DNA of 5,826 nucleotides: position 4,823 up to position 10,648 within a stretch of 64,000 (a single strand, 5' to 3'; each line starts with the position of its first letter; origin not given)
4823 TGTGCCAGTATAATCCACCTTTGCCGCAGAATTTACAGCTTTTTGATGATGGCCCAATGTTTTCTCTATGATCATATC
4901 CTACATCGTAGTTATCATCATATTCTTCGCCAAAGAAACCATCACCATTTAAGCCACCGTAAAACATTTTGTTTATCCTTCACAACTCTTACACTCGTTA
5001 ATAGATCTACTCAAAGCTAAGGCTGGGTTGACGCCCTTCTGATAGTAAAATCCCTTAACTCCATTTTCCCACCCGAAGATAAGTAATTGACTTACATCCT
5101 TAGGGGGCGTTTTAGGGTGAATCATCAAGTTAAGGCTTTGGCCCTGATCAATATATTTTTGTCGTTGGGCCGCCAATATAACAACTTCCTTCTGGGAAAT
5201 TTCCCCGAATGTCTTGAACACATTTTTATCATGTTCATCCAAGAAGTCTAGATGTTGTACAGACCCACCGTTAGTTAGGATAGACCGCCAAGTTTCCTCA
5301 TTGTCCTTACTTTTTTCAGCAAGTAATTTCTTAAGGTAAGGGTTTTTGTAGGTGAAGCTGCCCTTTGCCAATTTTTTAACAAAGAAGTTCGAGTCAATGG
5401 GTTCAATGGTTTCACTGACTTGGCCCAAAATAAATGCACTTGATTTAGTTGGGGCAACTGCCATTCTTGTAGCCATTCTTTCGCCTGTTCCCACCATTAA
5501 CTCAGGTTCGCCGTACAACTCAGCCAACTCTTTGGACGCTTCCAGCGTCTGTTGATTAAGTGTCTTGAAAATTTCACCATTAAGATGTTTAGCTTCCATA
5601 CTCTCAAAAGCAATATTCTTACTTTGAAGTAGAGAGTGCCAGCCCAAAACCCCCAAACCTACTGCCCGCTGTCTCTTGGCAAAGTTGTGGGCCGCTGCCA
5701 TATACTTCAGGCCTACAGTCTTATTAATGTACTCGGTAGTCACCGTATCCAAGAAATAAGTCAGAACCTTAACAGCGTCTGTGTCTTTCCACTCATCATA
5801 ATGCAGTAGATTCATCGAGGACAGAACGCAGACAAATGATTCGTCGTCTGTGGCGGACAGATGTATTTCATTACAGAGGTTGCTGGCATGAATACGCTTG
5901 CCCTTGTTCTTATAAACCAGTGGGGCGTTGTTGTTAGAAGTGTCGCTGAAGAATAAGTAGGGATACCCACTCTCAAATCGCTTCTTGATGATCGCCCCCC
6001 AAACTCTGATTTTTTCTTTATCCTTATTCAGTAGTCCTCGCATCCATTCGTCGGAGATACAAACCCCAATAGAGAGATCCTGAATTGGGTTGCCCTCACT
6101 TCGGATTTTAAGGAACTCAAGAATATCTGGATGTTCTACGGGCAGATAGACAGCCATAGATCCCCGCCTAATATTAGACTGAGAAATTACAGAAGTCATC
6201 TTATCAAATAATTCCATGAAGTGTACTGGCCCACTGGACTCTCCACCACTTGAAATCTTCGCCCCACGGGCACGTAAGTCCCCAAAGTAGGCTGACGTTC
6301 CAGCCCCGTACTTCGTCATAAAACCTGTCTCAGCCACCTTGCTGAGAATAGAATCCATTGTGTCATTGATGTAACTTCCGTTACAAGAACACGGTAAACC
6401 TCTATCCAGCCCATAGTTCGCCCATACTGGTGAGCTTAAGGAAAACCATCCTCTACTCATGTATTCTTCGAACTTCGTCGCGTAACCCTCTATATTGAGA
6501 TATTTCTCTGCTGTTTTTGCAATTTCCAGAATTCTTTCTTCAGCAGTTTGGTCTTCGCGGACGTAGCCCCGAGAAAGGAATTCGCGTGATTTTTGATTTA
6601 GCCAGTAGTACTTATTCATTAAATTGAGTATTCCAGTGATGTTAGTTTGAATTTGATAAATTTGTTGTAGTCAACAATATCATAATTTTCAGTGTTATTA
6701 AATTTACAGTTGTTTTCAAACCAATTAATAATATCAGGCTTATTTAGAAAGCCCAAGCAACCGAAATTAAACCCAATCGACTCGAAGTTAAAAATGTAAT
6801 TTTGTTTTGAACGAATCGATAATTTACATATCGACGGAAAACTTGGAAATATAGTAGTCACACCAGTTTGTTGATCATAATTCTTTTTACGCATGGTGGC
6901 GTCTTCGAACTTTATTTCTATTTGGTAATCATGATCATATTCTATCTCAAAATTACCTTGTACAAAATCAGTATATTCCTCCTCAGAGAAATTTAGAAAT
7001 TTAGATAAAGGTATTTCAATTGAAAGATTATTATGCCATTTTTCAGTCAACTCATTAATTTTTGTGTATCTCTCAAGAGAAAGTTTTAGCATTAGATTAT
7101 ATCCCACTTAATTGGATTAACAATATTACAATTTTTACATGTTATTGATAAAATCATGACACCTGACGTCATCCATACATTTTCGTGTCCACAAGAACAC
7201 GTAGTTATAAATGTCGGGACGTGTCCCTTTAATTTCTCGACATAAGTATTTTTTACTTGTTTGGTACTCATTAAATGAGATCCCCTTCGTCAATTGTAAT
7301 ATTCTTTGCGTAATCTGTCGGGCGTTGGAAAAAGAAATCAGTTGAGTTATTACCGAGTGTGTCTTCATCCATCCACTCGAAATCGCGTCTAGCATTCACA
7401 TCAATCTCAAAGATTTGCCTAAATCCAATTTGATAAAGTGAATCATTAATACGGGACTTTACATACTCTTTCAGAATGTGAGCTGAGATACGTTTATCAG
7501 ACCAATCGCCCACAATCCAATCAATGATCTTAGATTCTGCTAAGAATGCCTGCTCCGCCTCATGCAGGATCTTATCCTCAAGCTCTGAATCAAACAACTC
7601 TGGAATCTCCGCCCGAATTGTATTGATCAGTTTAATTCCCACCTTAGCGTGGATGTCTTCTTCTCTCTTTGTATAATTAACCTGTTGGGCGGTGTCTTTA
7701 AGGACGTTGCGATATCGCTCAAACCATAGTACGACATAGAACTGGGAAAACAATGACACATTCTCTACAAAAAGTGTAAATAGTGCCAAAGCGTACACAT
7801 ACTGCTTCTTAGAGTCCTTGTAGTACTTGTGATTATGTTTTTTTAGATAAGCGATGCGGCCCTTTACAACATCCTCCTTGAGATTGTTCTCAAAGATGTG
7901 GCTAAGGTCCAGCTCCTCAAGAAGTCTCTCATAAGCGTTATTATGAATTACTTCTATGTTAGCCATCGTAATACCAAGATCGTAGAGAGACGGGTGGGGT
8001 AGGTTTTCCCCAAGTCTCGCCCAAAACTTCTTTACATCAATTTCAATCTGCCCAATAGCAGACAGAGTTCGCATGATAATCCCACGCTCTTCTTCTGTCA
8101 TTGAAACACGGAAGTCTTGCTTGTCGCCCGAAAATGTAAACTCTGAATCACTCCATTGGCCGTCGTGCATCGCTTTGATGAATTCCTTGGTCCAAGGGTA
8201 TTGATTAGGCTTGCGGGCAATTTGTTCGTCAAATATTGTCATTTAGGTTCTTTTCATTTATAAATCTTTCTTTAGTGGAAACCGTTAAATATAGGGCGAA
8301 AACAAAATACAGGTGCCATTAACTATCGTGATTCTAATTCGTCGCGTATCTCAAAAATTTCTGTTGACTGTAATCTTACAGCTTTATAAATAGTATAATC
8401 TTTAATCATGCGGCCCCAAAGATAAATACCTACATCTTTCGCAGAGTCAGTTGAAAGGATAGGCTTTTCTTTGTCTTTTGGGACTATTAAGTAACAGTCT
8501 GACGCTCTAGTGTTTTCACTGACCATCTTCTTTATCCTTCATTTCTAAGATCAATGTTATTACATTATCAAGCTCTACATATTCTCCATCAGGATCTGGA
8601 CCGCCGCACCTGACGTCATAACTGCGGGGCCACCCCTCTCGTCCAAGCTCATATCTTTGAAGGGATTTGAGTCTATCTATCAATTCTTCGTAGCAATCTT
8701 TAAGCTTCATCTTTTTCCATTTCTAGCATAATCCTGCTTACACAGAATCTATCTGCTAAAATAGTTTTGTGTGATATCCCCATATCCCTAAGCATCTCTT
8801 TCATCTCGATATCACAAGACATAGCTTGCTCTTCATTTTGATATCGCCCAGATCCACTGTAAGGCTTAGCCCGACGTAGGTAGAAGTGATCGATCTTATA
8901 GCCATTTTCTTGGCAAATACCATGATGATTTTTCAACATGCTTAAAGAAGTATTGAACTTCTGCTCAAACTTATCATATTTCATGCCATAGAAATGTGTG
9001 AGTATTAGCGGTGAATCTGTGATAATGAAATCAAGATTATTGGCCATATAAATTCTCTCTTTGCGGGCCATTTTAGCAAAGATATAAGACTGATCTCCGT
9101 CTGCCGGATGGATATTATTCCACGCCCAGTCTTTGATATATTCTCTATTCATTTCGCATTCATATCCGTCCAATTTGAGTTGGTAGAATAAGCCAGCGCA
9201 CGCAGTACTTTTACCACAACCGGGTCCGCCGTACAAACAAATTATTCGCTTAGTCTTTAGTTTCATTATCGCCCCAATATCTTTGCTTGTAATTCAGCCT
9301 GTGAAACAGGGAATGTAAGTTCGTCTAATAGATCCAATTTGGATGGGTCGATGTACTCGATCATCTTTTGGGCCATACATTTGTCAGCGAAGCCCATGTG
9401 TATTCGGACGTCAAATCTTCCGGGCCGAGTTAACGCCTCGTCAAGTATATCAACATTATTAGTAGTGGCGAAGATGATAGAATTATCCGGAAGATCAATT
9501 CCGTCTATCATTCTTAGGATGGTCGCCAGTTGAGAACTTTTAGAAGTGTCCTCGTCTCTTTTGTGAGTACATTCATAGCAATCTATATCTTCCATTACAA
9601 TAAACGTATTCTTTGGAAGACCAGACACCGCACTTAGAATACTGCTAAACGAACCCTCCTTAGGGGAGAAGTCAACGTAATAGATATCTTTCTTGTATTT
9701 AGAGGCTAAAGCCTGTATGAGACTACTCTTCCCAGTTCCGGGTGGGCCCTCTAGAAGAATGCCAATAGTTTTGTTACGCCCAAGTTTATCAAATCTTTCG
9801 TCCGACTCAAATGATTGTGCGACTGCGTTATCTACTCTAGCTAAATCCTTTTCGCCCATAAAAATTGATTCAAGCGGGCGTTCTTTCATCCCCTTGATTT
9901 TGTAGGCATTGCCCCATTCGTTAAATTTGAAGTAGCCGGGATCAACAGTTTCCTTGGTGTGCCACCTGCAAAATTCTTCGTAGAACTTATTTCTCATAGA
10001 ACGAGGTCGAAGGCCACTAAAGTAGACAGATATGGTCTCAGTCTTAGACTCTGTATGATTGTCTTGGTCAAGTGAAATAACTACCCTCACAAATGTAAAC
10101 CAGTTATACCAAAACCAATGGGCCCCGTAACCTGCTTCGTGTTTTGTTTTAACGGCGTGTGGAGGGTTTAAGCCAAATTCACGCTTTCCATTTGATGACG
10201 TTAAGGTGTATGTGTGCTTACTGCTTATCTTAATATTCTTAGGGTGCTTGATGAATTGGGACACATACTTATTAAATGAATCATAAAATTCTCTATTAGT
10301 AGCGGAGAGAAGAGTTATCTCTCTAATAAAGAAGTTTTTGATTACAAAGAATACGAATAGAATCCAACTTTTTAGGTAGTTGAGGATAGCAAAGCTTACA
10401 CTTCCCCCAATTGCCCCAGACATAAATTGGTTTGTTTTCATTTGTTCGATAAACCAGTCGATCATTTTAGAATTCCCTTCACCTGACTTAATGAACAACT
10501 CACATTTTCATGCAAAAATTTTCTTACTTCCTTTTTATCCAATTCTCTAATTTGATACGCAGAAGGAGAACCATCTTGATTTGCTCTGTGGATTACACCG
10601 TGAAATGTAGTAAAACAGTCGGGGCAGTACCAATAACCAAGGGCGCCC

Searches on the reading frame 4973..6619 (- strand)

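Call 9: search_protein_families(library=pfam, proteins=[window:4973-6619:-], max_evalue=0.001)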
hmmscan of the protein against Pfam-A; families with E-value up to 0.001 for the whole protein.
window:4973-6619:- (548 aa): 2 families
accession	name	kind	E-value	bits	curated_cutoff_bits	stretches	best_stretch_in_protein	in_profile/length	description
PF02867.20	Ribonuc_red_lgC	-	6.2e-99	332.4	23.9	3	205-370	171-334/523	Ribonucleotide reductase, barrel domain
PF00317.26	Ribonuc_red_lgN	-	2.6e-05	24.6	28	1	11-74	7-77/77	Ribonucleotide reductase, all-alpha domain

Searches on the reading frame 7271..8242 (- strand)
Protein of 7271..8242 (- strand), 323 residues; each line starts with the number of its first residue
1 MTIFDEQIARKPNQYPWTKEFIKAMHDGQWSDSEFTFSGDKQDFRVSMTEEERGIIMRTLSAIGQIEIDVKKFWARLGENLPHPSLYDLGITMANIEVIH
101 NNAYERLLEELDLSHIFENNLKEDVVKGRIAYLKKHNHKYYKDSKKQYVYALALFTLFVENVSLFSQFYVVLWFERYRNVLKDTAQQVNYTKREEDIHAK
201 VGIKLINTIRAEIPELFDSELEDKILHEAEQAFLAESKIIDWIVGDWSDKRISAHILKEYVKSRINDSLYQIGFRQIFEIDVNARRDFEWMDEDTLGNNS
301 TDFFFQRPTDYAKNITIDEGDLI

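Call 9: search_protein_families(library=pfam, proteins=[window:7271-8242:-], max_evalue=0.001)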
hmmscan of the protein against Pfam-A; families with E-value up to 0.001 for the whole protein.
window:7271-8242:- (323 aa): 1 family
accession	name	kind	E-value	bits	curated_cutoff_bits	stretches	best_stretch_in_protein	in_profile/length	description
PF00268.27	Ribonuc_red_sm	-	1.7e-41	142.9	33.6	1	11-281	5-277/281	Ribonucleotide reductase, small chain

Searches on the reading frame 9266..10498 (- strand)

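Call 9: search_protein_families(library=pfam, proteins=[window:9266-10498:-], max_evalue=0.001)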
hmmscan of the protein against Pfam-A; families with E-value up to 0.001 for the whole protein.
window:9266-10498:- (410 aa): 7 families
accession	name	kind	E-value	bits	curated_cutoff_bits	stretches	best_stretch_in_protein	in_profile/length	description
PF00004.35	AAA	-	5.1e-17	63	21.2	1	247-369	1-130/131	ATPase family associated with various cellular activities (AAA)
PF05673.19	DUF815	-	3.5e-07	30.1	23.8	1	219-357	30-160/249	Protein of unknown function (DUF815)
PF08740.16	BCS1_N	-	4.7e-05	23.9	28.1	1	41-168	7-135/182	BCS1 N terminal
PF20720.3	nSTAND3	-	0.0002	21.5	27.2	1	247-347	20-112/155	Novel STAND NTPase 3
PF13401.12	AAA_22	-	0.0003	21.5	27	1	247-291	8-54/130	AAA domain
PF13191.12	AAA_16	-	0.00031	21.7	32.6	1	237-275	17-56/167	AAA ATPase domain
PF07728.20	AAA_5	-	0.00038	20.9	22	1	247-277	2-33/139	AAA domain (dynein-related subfamily)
